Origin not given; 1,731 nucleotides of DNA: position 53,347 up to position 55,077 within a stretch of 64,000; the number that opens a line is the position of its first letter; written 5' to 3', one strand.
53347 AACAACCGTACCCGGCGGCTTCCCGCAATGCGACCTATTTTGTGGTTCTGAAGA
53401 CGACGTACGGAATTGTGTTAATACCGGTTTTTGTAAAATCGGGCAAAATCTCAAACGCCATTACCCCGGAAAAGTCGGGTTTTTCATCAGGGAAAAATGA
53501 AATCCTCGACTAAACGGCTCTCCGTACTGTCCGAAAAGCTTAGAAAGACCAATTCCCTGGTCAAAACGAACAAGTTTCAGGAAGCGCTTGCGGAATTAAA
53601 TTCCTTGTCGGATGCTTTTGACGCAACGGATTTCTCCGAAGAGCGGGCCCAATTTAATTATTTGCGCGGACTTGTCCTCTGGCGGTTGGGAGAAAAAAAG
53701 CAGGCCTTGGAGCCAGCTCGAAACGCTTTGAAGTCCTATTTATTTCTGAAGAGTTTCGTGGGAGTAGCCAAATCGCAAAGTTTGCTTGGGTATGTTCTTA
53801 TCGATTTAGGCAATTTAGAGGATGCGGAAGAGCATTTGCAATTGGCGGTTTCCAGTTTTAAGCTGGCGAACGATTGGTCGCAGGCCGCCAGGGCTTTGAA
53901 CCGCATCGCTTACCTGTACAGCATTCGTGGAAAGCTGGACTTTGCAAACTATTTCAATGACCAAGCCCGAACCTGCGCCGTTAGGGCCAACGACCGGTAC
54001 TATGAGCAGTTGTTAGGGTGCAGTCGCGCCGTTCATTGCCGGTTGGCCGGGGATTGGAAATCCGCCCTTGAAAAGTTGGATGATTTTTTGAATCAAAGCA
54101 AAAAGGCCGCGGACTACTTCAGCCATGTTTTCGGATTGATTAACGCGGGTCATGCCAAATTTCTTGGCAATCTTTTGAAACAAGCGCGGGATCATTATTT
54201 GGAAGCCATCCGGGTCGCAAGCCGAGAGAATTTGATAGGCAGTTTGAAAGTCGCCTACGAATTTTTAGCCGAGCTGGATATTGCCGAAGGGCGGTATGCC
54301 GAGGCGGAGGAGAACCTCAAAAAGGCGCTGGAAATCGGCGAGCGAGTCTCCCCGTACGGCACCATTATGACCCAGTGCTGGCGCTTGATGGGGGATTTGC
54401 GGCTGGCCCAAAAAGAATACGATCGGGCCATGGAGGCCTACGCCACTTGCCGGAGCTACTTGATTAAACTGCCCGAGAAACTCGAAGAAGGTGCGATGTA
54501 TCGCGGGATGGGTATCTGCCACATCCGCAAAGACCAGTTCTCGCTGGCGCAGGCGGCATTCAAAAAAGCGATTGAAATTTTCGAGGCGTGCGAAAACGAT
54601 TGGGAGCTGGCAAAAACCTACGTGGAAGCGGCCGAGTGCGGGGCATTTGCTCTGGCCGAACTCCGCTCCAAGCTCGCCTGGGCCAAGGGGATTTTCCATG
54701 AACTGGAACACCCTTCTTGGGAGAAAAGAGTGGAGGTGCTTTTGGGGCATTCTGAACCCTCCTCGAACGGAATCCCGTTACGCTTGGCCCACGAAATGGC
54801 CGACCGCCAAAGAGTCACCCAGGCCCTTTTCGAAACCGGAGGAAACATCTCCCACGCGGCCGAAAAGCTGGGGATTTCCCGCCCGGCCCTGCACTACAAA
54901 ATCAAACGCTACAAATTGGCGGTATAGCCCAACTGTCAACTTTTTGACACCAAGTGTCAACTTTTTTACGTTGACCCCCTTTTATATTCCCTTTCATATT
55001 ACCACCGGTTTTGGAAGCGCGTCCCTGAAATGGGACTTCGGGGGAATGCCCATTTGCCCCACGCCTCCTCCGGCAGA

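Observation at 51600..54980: Lower-GC 3.3-kb islet bounded by a 46-nt direct repeat and encoding a Cys-rich lipoprotein, a two-TM mini-protein and a TPR-Fis-HTH regulator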

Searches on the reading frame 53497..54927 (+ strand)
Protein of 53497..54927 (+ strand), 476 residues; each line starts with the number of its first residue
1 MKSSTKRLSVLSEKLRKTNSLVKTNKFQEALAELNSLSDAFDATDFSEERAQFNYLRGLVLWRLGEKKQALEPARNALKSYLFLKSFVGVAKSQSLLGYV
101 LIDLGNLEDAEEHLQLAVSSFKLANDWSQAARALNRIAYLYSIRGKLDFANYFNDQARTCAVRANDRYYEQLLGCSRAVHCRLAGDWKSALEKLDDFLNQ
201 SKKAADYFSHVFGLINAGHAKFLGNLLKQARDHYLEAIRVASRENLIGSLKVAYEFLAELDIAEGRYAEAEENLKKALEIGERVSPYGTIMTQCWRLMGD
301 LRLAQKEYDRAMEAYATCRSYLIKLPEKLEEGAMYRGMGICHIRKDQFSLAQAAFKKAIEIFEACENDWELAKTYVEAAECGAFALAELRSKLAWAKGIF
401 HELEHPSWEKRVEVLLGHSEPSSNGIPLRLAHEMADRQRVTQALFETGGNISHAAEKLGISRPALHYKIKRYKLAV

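Call 7: search_protein_families(library=pfam, proteins=[window:53497-54927:+], max_evalue=0.1)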
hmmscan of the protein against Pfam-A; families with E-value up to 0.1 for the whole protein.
window:53497-54927:+ (476 aa): 27 families (the best 25 are shown)
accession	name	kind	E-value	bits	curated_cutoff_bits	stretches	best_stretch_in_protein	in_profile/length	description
PF13424.12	TPR_12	-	2.6e-24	85.7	30.1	3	253-317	5-70/77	Tetratricopeptide repeat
PF07719.23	TPR_2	-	4.4e-14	51.8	27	3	253-280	3-30/34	Tetratricopeptide repeat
PF00515.34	TPR_1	-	8.3e-14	51.2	27.8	1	335-362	4-31/34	Tetratricopeptide repeat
PF02954.25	HTH_8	-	1.4e-12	47.5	22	1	433-472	3-42/42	Bacterial regulatory protein, Fis family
PF17874.7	TPR_MalT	-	4.1e-11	43.2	45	3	183-314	52-183/336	MalT-like TPR region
PF13181.12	TPR_8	-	5.7e-11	42.1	25.7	0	92-119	2-29/34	Tetratricopeptide repeat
PF13428.12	TPR_14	-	1e-07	32.4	23.5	0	253-280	3-30/44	Tetratricopeptide repeat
PF13432.12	TPR_16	-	2e-06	28.5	32.7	1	19-79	5-59/65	Tetratricopeptide repeat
PF13374.12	TPR_10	-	7.3e-06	26.3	27.5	1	258-284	9-35/42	Tetratricopeptide repeat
PF24885.1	TPR_NPHP3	-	8.2e-06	25.8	100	1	89-158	97-168/239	Nephrocystin-3 TPR domain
PF07721.20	TPR_4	-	8.5e-06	26.4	27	0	94-114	4-24/26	Tetratricopeptide repeat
PF14559.12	TPR_19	-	1.7e-05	25.5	25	1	262-316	2-49/68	Tetratricopeptide repeat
PF13556.12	HTH_30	-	6.5e-05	23.1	27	1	442-471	6-35/59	PucR C-terminal helix-turn-helix domain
PF13174.12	TPR_6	-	0.0001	23.2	26.3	0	114-141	4-30/33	Tetratricopeptide repeat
PF14938.12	SNAP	-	0.00012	22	25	1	106-273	30-177/282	Soluble NSF attachment protein, SNAP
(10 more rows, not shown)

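Call 12: find_homologous_proteins(query=window:53497-54927:+)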
Query window:53497-54927:+ (476 aa): 34 proteins with E <= 0.001 among 8000 candidates.
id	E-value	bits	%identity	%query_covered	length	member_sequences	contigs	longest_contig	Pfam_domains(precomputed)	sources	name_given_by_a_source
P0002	0.0e+0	1056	100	100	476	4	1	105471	PF24885.2,PF13428.13,PF13374.13,PF07721.21,PF14559.13,PF17874.8,PF02954.26,PF00515.35,PF13424.13,PF13432.13,PF13181.13,PF07719.24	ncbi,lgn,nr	ncbi:MAG TPA: tetratricopeptide repeat protein [Verrucomicrobiae bacterium]|nr:tetratricopeptide rep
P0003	3.7e-252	855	81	100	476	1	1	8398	PF13414.13,PF24885.2,PF13428.13,PF13374.13,PF14559.13,PF17874.8,PF02954.26,PF00515.35,PF13424.13,PF14938.13,PF13432.13,PF13181.13,PF07719.24,PF13174.13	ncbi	-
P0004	4.5e-239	812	79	98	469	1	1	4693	PF24885.2,PF13428.13,PF13374.13,PF07721.21,PF14559.13,PF17874.8,PF02954.26,PF00515.35,PF13424.13,PF14938.13,PF13432.13,PF13181.13,PF07719.24,PF13174.13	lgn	-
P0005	3.4e-236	802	75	100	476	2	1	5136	PF10602.16,PF14559.13,PF17874.8,PF02954.26,PF00515.35,PF13424.13,PF14938.13,PF13181.13,PF07719.24,PF13174.13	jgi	jgi:tetratricopeptide (TPR) repeat protein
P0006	1.6e-232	790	78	96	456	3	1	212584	PF17874.8,PF02954.26,PF00515.35,PF13424.13,PF24885.2,PF14938.13,PF13428.13,PF13181.13,PF07719.24,PF13374.13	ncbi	-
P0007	6.8e-226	768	71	100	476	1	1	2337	PF17874.8,PF02954.26,PF00515.35,PF13424.13,PF14938.13,PF13181.13,PF07719.24,PF13374.13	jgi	jgi:tetratricopeptide (TPR) repeat protein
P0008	1.2e-218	745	70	100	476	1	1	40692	PF17874.8,PF02954.26,PF00515.35,PF13424.13,PF13428.13,PF13181.13,PF07719.24,PF13374.13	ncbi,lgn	-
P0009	3.2e-210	717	83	81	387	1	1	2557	PF07721.21,PF14559.13,PF17874.8,PF02954.26,PF00515.35,PF13424.13,PF24885.2,PF13428.13,PF13181.13,PF07719.24,PF13374.13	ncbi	ncbi:MAG: tetratricopeptide repeat protein [Limisphaerales bacterium]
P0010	1.7e-209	714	69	100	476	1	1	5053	PF17874.8,PF02954.26,PF00515.35,PF13424.13,PF24885.2,PF14938.13,PF13432.13,PF13428.13,PF13181.13,PF07719.24,PF13374.13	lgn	-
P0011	1.2e-204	698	68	100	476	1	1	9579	PF24885.2,PF13428.13,PF13374.13,PF07721.21,PF17874.8,PF02954.26,PF00515.35,PF13424.13,PF14938.13,PF13432.13,PF13181.13,PF07719.24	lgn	-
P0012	1.5e-201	688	68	97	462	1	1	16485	PF24885.2,PF13428.13,PF13374.13,PF17874.8,PF02954.26,PF00515.35,PF13424.13,PF14938.13,PF13432.13,PF13181.13,PF07719.24,PF13556.13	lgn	-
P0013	3.1e-200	684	67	100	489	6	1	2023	PF17874.8,PF02954.26,PF00515.35,PF13424.13,PF24885.2,PF14938.13,PF13181.13,PF07719.24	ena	-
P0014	7.4e-191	653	63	100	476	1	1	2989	PF14559.13,PF17874.8,PF02954.26,PF00515.35,PF13424.13,PF13428.13,PF13181.13,PF07719.24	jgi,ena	-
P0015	2.1e-181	622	61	99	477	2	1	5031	PF14559.13,PF17874.8,PF02954.26,PF00515.35,PF13424.13,PF24885.2,PF14938.13,PF13428.13,PF13181.13,PF07719.24,PF13374.13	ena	-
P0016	4.7e-148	512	52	100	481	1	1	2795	PF14559.13,PF17874.8,PF02954.26,PF00515.35,PF13424.13,PF24885.2,PF13432.13,PF13428.13,PF13181.13,PF07719.24,PF13374.13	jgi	jgi:tetratricopeptide (TPR) repeat protein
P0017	1.1e-145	504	50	100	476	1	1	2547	PF17874.8,PF02954.26,PF00515.35,PF13424.13,PF14938.13,PF13428.13,PF13181.13,PF07719.24,PF13374.13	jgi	jgi:tetratricopeptide (TPR) repeat protein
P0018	1.1e-143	497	50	100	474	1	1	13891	PF24885.2,PF13428.13,PF13374.13,PF14559.13,PF17874.8,PF02954.26,PF00515.35,PF13424.13,PF13432.13,PF13181.13,PF07719.24,PF13174.13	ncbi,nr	ncbi:MAG TPA: tetratricopeptide repeat protein, partial [Verrucomicrobiae bacterium]|nr:tetratricope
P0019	6.4e-142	492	50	100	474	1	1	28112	PF14559.13,PF17874.8,PF02954.26,PF00515.35,PF13424.13,PF13432.13,PF13428.13,PF13181.13,PF07719.24,PF13174.13,PF13374.13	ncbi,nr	ncbi:MAG TPA: tetratricopeptide repeat protein, partial [Verrucomicrobiae bacterium]|nr:tetratricope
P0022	1.5e-138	481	51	99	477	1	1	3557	PF17874.8,PF02954.26,PF00515.35,PF13424.13,PF13428.13,PF13181.13,PF07719.24,PF13374.13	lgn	-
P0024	7.2e-125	435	47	98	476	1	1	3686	PF13414.13,PF24885.2,PF13428.13,PF13374.13,PF14559.13,PF10516.16,PF17874.8,PF02954.26,PF00515.35,PF13424.13,PF14938.13,PF13432.13,PF13181.13,PF07719.24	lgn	-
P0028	3.9e-105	370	44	86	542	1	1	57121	PF14559.13,PF17874.8,PF02954.26,PF13424.13,PF13176.13,PF13432.13,PF07719.24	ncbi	-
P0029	3.5e-88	315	48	68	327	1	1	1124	PF17874.8,PF02954.26,PF00515.35,PF13424.13,PF13432.13,PF13428.13,PF13181.13,PF07719.24,PF13374.13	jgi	jgi:tetratricopeptide (TPR) repeat protein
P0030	1.6e-37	148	29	89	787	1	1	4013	PF13176.13,PF14532.13,PF07728.21,PF13374.13,PF07721.21,PF14559.13,PF10516.16,PF00158.33,PF07724.21,PF17874.8,PF25601.2,PF02954.26,PF00515.35,PF13424.13,PF14938.13,PF13181.13,PF07719.24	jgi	jgi:transcriptional regulator with PAS, ATPase and Fis domain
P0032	1.8e-19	88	28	67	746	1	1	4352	PF00158.33,PF13384.13,PF25601.2,PF02954.26,PF00515.35,PF13424.13,PF14532.13,PF07728.21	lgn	-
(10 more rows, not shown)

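Call 15: find_encoding_contigs(protein=P0006, flank=10000, max_places=2)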
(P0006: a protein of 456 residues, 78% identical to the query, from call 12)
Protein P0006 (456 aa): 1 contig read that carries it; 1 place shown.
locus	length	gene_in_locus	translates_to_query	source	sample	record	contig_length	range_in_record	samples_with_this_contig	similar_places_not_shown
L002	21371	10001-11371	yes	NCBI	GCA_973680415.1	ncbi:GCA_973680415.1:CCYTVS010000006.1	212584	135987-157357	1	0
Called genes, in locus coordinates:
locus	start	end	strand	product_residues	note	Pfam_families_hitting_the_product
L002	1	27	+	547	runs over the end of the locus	PF01839:FG-GAP (weak), PF13517:FG-GAP_3 (weak), PF01839:FG-GAP (weak), PF18962:Por_Secre_tail, PF13860:FlgD_ig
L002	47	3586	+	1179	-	PF18962:Por_Secre_tail (faint), PF13229:Beta_helix (weak), PF13860:FlgD_ig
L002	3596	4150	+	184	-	-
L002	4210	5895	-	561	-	PF14341:PilX_N (weak), PF16241:DUF4900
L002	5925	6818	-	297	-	-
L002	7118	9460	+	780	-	PF03030:H_PPase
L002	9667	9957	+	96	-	-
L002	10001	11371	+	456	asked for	PF07719:TPR_2 (faint), PF13428:TPR_14 (faint), PF14938:SNAP (faint), PF17874:TPR_MalT (faint), PF24885:TPR_NPHP3 (faint), PF00515:TPR_1 (faint), PF13424:TPR_12 (weak), PF02954:HTH_8, +2 more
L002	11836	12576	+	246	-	PF04893:Yip1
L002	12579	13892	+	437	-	PF02321:OEP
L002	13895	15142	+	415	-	PF25919:BSH_CusB (faint), PF25917:BSH_RND, PF25973:BSH_CzcB (faint), PF25876:HH_MFP_RND, PF25878:HH_AAEA_pHBA (faint), PF25954:Beta-barrel_RND_2 (weak), PF25990:Beta-barrel_YknX, PF25989:YknX_C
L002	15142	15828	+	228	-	PF02463:SMC_N (faint), PF00005:ABC_tran, PF13304:AAA_21 (faint)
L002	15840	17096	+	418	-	PF12704:MacB_PCD, PF02687:FtsX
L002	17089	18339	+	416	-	PF12704:MacB_PCD, PF02687:FtsX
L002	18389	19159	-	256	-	PF01503:PRA-PH (faint), PF03819:MazG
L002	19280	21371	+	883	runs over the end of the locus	PF00133:tRNA-synt_1, PF01406:tRNA-synt_1e (faint), PF09334:tRNA-synt_1g (weak), PF13603:tRNA-synt_1_2, PF08264:Anticodon_1, PF10458:Val_tRNA-synt_C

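Call 16: find_encoding_contigs(protein=P0003, flank=10000, max_places=2)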
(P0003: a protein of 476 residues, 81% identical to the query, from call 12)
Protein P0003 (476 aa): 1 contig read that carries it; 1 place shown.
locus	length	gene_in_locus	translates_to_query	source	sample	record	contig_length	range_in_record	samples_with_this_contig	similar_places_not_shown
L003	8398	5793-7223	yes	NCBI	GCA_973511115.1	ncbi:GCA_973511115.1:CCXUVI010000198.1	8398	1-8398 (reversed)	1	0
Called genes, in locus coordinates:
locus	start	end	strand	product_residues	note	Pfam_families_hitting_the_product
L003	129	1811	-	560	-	PF14341:PilX_N (weak), PF16241:DUF4900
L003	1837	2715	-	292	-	-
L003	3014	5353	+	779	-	PF03030:H_PPase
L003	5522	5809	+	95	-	-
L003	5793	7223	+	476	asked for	PF13428:TPR_14 (faint), PF13432:TPR_16 (faint), PF14938:SNAP (faint), PF24885:TPR_NPHP3 (faint), PF13424:TPR_12 (weak), PF17874:TPR_MalT, PF13424:TPR_12, PF02954:HTH_8, +7 more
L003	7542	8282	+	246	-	PF04893:Yip1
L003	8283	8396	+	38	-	?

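Call 17: find_encoding_contigs(protein=P0008, flank=10000, max_places=2)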
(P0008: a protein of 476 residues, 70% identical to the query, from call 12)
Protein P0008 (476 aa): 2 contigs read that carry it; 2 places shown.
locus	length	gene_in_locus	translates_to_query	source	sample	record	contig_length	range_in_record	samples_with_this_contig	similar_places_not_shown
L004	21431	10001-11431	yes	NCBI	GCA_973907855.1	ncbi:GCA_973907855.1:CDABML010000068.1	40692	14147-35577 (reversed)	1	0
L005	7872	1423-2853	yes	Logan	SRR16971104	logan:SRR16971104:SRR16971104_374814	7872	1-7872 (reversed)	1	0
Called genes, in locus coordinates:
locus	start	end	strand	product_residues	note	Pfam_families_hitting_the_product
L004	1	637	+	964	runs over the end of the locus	PF13229:Beta_helix, PF13860:FlgD_ig, PF18962:Por_Secre_tail (weak)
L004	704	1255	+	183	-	-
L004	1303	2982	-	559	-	PF14341:PilX_N, PF16241:DUF4900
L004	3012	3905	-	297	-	-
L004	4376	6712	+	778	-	PF03030:H_PPase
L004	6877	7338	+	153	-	PF10861:DUF2784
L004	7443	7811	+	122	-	-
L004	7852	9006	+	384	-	-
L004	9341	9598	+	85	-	-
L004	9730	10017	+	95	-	-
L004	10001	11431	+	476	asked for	PF13428:TPR_14 (faint), PF17874:TPR_MalT (faint), PF00515:TPR_1 (faint), PF07719:TPR_2 (faint), PF13181:TPR_8 (faint), PF13374:TPR_10 (faint), PF13424:TPR_12 (weak), PF02954:HTH_8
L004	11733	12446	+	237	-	-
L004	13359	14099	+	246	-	PF04893:Yip1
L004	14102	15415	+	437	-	PF02321:OEP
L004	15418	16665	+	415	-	PF25917:BSH_RND, PF25876:HH_MFP_RND, PF25954:Beta-barrel_RND_2 (weak), PF25990:Beta-barrel_YknX, PF26002:Beta-barrel_AprE (weak), PF25989:YknX_C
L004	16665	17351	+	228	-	PF02463:SMC_N (weak), PF00005:ABC_tran, PF13304:AAA_21 (faint)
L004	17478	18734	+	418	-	PF12704:MacB_PCD, PF02687:FtsX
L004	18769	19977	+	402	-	PF12704:MacB_PCD, PF02687:FtsX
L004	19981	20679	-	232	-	PF01797:Y1_Tnp (faint)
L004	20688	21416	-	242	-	PF01503:PRA-PH (faint), PF03819:MazG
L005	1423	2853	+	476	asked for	PF13428:TPR_14 (faint), PF17874:TPR_MalT (faint), PF00515:TPR_1 (faint), PF07719:TPR_2 (faint), PF13181:TPR_8 (faint), PF13374:TPR_10 (faint), PF13424:TPR_12 (weak), PF02954:HTH_8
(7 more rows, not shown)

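Call 18: find_encoding_contigs(protein=P0012, flank=10000, max_places=2)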
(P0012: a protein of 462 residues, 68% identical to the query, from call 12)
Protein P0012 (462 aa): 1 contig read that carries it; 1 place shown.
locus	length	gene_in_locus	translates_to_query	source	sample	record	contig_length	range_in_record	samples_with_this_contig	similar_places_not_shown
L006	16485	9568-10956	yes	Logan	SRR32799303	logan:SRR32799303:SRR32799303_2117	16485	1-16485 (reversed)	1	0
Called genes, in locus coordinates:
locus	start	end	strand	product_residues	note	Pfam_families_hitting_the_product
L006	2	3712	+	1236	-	?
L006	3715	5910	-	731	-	PF00069:Pkinase, PF01636:APH (faint), PF03109:ABC1 (weak), PF07714:PK_Tyr_Ser-Thr, PF13424:TPR_12 (faint), PF13176:TPR_7 (faint), PF04733:Coatomer_E (weak), PF14559:TPR_19, +12 more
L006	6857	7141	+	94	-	-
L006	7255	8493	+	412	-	-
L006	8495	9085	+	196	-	PF08534:Redoxin, PF00578:AhpC-TSA (weak)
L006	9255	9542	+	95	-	-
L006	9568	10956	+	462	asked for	PF07719:TPR_2 (faint), PF13432:TPR_16 (faint), PF14938:SNAP (faint), PF24885:TPR_NPHP3 (faint), PF00515:TPR_1 (faint), PF17874:TPR_MalT, PF13424:TPR_12 (weak), PF02954:HTH_8, +4 more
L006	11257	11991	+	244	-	-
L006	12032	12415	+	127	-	-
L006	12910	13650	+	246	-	PF04893:Yip1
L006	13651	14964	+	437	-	PF02321:OEP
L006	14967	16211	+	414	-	PF25917:BSH_RND, PF25973:BSH_CzcB (weak), PF25876:HH_MFP_RND, PF25878:HH_AAEA_pHBA (weak), PF25885:HH_EMRA (weak), PF25954:Beta-barrel_RND_2 (weak), PF25990:Beta-barrel_YknX, PF26002:Beta-barrel_AprE (weak), +2 more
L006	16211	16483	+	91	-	?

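Call 34: find_encoding_contigs(protein=P0019, flank=10000, max_places=2)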
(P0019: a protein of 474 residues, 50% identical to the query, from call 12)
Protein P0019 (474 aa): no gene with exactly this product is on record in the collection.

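Call 35: find_encoding_contigs(protein=P0028, flank=10000, max_places=2)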
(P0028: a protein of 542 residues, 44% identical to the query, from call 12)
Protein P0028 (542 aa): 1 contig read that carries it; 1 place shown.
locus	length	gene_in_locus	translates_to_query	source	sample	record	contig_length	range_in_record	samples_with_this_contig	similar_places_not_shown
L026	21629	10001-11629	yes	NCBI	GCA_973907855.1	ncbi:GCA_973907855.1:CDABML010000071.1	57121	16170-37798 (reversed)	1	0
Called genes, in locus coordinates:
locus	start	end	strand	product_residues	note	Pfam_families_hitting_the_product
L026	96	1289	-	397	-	PF00108:Thiolase_N, PF02803:Thiolase_C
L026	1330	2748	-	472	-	PF00890:FAD_binding_2 (weak), PF01134:GIDA (weak), PF01262:AlaDh_PNT_C (faint), PF07992:Pyr_redox_2, PF12831:FAD_oxidored (weak), PF13738:Pyr_redox_3, PF00070:Pyr_redox, PF02852:Pyr_redox_dim, +1 more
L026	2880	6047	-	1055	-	PF24247:DUF7450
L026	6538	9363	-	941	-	PF13424:TPR_12 (weak), PF17874:TPR_MalT, PF13424:TPR_12 (weak), PF00158:Sigma54_activat, PF14532:Sigma54_activ_2, PF07728:AAA_5 (weak), PF25601:AAA_lid_14, PF02954:HTH_8, +1 more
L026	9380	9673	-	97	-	-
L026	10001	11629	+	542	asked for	PF07719:TPR_2 (faint), PF13432:TPR_16 (faint), PF14559:TPR_19 (faint), PF13176:TPR_7 (faint), PF17874:TPR_MalT (weak), PF13424:TPR_12 (weak), PF02954:HTH_8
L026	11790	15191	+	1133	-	-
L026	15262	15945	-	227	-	-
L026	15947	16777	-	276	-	-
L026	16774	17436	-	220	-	-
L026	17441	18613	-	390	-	PF20539:DUF6754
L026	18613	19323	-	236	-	-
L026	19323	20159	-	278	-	-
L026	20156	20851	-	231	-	-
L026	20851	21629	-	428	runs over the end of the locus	PF20539:DUF6754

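Call 46: find_encoding_contigs(protein=P0018, flank=10000, max_places=2)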
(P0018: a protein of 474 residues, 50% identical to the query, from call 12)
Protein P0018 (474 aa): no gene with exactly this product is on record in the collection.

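Call 50: search_protein_families(library=pfam, proteins=[L004:7852-9006:+, L006:8495-9085:+, L004:6877-7338:+, L006:12032-12415:+], max_evalue=0.01)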
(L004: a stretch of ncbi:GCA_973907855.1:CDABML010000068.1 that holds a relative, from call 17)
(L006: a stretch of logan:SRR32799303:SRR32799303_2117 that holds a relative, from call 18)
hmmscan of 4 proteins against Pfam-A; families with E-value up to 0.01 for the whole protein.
L004:7852-9006:+ (384 aa): 0 families

L006:8495-9085:+ (196 aa): 2 families
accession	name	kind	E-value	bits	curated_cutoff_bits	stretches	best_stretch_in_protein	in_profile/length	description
PF08534.16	Redoxin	-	7.9e-08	32.7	26.6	1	78-167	32-130/148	Redoxin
PF00578.27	AhpC-TSA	-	2.8e-06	27.7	26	1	78-137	29-87/124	AhpC/TSA family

L004:6877-7338:+ (153 aa): 1 family
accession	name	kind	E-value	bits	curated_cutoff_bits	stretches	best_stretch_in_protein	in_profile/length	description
PF10861.13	DUF2784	-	7.5e-15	55.4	29.7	1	8-122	3-105/109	Protein of Unknown function (DUF2784)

L006:12032-12415:+ (127 aa): 1 family
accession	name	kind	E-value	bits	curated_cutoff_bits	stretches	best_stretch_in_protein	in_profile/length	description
PF00892.27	EamA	-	0.0096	16.6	28.2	0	6-126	4-117/135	EamA-like transporter family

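Call 56: find_encoding_contigs(protein=P0011, flank=10000, max_places=2)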
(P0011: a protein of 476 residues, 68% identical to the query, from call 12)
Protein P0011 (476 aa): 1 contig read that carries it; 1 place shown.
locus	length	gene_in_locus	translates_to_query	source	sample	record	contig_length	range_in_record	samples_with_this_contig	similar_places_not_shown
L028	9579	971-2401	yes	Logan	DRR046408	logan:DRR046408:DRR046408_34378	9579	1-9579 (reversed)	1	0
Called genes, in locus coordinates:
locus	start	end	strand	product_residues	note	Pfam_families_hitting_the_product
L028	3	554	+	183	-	?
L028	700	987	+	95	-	-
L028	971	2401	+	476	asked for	PF13181:TPR_8 (faint), PF13428:TPR_14 (faint), PF13432:TPR_16 (faint), PF14938:SNAP (faint), PF13424:TPR_12 (weak), PF17874:TPR_MalT, PF13424:TPR_12, PF02954:HTH_8, +5 more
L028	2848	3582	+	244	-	PF04893:Yip1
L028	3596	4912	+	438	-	PF02321:OEP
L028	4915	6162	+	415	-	PF00364:Biotin_lipoyl (faint), PF25917:BSH_RND, PF25973:BSH_CzcB (faint), PF25876:HH_MFP_RND, PF25954:Beta-barrel_RND_2 (weak), PF25990:Beta-barrel_YknX, PF25989:YknX_C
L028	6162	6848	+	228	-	PF02463:SMC_N, PF00005:ABC_tran, PF13304:AAA_21 (faint)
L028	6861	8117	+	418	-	PF12704:MacB_PCD, PF02687:FtsX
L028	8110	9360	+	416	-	PF12704:MacB_PCD, PF02687:FtsX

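Call 57: find_encoding_contigs(protein=P0022, flank=10000, max_places=2)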
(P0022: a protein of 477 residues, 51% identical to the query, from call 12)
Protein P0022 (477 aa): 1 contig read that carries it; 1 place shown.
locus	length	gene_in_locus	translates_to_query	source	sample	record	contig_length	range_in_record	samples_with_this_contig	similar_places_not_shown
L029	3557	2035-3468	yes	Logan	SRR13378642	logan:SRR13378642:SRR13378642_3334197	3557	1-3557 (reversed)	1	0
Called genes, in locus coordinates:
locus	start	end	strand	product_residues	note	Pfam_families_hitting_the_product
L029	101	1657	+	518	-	PF02012:BNR (faint), PF13088:BNR_2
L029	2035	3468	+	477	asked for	PF07719:TPR_2 (faint), PF13428:TPR_14 (faint), PF00515:TPR_1 (faint), PF13181:TPR_8 (faint), PF13424:TPR_12, PF17874:TPR_MalT, PF13424:TPR_12 (weak), PF02954:HTH_8, +1 more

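Call 60: search_solved_structures(query=window:53497-54924:+, max_evalue=0.01)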
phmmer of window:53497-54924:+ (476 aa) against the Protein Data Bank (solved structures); distinct sequences matched with E-value up to 0.01: 0.
